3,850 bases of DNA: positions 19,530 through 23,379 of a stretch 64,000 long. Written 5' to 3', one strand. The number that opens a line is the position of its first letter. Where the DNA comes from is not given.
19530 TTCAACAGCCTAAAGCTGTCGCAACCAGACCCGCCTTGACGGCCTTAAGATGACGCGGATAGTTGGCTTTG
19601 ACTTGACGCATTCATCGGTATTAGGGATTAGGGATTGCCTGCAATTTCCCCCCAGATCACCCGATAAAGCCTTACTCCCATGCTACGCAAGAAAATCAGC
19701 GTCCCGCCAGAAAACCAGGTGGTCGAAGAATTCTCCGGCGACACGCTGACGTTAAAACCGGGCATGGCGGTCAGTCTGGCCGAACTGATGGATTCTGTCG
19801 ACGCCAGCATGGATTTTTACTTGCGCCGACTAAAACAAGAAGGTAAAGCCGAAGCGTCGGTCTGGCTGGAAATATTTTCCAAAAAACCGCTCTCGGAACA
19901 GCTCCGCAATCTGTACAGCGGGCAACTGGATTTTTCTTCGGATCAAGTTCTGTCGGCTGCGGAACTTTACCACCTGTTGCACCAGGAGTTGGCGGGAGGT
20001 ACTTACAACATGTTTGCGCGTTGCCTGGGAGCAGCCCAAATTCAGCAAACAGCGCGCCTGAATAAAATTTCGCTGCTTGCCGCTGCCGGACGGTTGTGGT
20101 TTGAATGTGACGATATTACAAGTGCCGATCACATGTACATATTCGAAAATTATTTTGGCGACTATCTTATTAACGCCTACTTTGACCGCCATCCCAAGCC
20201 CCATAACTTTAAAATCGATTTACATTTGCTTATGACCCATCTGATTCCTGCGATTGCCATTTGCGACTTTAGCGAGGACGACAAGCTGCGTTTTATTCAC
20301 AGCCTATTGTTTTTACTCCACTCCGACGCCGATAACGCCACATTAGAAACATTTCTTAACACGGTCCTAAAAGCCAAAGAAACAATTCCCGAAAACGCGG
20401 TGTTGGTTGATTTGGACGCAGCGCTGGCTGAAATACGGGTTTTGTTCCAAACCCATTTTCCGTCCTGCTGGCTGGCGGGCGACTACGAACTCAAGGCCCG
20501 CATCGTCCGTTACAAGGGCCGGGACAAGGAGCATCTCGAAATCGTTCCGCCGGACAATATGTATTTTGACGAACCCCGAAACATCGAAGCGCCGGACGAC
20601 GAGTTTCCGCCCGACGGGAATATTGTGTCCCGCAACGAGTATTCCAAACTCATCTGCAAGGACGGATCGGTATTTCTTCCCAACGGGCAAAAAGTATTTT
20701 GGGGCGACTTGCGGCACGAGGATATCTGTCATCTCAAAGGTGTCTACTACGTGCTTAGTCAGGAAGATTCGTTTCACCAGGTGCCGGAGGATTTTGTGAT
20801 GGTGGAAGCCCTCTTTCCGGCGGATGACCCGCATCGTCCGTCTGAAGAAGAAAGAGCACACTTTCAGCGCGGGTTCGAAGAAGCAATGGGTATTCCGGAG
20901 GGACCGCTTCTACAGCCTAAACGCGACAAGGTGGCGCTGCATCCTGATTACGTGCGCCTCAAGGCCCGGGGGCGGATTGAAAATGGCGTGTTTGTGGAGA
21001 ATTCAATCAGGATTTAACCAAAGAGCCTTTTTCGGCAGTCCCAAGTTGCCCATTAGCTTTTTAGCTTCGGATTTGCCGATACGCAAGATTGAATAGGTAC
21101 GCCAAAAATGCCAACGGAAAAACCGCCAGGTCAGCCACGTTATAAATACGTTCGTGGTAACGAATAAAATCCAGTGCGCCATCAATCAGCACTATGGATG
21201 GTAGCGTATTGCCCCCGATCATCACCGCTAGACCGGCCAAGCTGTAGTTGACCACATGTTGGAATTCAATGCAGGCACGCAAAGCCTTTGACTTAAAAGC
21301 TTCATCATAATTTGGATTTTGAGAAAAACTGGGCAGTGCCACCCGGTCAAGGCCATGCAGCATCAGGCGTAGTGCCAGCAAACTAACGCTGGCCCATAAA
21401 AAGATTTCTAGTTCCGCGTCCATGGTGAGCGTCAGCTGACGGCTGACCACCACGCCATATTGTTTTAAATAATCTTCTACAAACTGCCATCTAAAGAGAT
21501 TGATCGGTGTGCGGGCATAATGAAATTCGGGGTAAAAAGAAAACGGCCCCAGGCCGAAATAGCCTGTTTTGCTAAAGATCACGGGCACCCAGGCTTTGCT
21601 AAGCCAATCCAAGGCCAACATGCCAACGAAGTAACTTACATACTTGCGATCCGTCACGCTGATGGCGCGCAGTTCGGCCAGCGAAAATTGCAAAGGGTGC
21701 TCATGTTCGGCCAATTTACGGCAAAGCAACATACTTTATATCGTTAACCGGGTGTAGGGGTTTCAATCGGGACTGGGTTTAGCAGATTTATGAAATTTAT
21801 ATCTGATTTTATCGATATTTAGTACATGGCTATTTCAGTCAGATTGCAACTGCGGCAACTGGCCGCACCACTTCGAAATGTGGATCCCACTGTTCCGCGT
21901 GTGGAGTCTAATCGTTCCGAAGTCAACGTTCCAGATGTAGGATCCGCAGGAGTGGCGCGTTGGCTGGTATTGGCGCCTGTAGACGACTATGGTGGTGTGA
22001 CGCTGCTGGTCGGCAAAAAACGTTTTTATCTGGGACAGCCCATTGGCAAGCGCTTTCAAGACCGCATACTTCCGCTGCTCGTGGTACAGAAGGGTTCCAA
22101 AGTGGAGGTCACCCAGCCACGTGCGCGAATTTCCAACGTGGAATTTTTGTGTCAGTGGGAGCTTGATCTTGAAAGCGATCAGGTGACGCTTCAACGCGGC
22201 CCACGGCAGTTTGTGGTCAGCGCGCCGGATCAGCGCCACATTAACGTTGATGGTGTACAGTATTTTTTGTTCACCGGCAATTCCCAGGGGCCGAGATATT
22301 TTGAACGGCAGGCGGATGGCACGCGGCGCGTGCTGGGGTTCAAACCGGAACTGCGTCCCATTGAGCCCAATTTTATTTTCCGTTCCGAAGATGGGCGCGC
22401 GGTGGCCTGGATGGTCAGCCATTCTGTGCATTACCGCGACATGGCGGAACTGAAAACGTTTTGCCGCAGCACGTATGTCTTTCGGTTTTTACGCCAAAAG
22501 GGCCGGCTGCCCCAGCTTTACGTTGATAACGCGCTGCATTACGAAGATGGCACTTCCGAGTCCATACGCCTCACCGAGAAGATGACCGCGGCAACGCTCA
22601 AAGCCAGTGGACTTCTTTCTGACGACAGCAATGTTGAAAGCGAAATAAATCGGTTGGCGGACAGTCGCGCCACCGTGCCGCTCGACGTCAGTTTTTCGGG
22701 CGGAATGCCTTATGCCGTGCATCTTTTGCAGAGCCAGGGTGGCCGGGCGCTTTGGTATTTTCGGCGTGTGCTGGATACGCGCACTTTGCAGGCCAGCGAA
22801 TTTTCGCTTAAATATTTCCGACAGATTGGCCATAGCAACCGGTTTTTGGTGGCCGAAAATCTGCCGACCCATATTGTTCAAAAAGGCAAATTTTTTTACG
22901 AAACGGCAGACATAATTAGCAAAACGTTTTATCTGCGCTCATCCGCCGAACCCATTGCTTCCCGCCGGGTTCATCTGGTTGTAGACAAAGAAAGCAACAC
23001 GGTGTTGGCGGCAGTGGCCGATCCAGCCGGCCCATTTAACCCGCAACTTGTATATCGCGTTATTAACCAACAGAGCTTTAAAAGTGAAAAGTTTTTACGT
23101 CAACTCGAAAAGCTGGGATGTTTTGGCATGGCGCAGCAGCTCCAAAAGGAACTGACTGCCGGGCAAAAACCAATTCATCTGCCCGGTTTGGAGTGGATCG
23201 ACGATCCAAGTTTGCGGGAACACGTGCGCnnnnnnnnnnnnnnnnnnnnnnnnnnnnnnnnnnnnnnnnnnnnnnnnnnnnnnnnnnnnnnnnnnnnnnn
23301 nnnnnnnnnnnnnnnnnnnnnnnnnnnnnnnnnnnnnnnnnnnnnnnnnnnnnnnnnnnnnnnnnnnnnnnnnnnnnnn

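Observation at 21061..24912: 778-aa highly divergent sigma-like protein bracketed by two small membrane proteins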

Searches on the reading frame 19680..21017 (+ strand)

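Call 4: search_protein_families(library=pfam, proteins=[window:19680-21017:+], max_evalue=1)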
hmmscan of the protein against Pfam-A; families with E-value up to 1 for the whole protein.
window:19680-21017:+ (445 aa): 1 family
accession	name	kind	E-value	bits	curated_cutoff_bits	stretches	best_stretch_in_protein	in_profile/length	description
PF21536.4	BTB_KLHL33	-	0.11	12.8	27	1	58-95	11-48/63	Kelch-like protein 33-like, BTB/POZ domain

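Call 6: search_protein_families(library=ncbifam, proteins=[window:19680-21017:+], max_evalue=1)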
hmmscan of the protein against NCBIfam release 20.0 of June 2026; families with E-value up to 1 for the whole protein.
window:19680-21017:+ (445 aa): 0 families

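Call 9: search_protein_families(library=padloc, proteins=[window:19680-21017:+], max_evalue=0.1)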
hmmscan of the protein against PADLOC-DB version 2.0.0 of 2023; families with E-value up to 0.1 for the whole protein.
window:19680-21017:+ (445 aa): 0 families

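Call 35: search_protein_families(library=phrogs, proteins=[window:19680-21017:+], max_evalue=0.01)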
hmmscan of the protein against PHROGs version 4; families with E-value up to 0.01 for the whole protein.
window:19680-21017:+ (445 aa): 0 families

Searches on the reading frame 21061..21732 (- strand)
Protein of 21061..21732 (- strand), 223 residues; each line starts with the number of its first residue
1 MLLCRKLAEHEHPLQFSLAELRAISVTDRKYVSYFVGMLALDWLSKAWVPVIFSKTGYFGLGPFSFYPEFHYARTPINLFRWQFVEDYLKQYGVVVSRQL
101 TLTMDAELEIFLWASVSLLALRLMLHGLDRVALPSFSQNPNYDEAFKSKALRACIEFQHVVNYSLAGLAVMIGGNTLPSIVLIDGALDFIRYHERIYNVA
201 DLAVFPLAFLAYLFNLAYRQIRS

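Call 4: search_protein_families(library=pfam, proteins=[window:21061-21732:-], max_evalue=1)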
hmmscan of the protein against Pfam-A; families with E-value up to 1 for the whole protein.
window:21061-21732:- (223 aa): 0 families

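Call 6: search_protein_families(library=ncbifam, proteins=[window:21061-21732:-], max_evalue=1)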
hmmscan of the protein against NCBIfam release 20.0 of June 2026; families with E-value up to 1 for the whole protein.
window:21061-21732:- (223 aa): 0 families

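Call 9: search_protein_families(library=padloc, proteins=[window:21061-21732:-], max_evalue=0.1)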
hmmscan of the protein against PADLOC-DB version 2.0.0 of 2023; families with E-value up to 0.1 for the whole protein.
window:21061-21732:- (223 aa): 0 families

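Call 35: search_protein_families(library=phrogs, proteins=[window:21061-21732:-], max_evalue=0.01)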
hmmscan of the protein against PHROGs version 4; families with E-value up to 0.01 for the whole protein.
window:21061-21732:- (223 aa): 0 families

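Call 53: list_cluster_members(proteins=[window:21061-21732:-, window:24175-24909:-, window:21826-24162:+, window:15760-17805:-, window:19680-21017:+, window:18639-19298:+, window:13079-14485:+, window:28918-30792:+])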
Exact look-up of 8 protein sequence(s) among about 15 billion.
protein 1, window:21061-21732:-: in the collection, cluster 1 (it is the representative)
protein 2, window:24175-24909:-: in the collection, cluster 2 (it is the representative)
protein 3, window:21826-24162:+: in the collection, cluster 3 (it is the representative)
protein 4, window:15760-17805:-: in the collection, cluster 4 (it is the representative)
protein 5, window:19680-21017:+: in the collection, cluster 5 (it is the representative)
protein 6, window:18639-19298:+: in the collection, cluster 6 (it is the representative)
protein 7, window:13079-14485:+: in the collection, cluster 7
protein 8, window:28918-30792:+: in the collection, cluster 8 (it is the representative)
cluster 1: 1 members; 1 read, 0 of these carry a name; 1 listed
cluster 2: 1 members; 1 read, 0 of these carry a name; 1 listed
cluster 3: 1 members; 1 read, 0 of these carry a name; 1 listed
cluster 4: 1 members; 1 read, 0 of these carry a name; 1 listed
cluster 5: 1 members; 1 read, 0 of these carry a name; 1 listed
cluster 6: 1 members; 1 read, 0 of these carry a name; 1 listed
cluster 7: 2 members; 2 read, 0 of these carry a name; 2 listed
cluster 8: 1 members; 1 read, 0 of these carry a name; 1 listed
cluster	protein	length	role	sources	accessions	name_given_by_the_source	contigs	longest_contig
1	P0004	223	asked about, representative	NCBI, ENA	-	-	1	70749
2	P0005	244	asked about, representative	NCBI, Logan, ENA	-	-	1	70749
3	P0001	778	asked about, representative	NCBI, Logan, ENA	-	-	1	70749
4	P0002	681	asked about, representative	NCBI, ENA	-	-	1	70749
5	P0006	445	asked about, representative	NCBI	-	-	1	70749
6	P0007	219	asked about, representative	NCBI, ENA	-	-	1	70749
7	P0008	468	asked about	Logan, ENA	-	-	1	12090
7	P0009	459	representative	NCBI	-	-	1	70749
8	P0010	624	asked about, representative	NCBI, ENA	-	-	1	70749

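Call 77: search_solved_structures(query=window:21061-21732:-, max_evalue=1)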
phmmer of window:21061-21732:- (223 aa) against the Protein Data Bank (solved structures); distinct sequences matched with E-value up to 1: 0.

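Call 80: search_dna_similar(query=window:21061-21732:-, collection=plasmids, mode=protein, max_evalue=0.01)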
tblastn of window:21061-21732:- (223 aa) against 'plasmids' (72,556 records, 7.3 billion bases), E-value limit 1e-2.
No match.

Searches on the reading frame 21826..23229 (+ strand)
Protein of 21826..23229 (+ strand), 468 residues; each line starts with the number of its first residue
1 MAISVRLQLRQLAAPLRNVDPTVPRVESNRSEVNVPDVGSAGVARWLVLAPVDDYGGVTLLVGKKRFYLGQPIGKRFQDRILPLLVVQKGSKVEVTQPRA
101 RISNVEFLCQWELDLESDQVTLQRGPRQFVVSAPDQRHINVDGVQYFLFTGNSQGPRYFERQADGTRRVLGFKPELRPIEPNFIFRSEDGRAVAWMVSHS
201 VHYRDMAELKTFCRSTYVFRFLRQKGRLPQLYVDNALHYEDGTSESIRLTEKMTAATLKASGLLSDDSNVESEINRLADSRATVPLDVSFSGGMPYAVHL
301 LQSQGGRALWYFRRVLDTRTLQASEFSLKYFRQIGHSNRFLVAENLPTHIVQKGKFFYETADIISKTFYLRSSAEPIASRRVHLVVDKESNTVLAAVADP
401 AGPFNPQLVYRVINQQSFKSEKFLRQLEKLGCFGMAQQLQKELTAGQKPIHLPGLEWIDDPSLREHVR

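Call 91: search_protein_families(library=pfam, proteins=[window:21826-23229:+], max_evalue=1)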
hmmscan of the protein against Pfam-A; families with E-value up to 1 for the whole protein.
window:21826-23229:+ (468 aa): 0 families
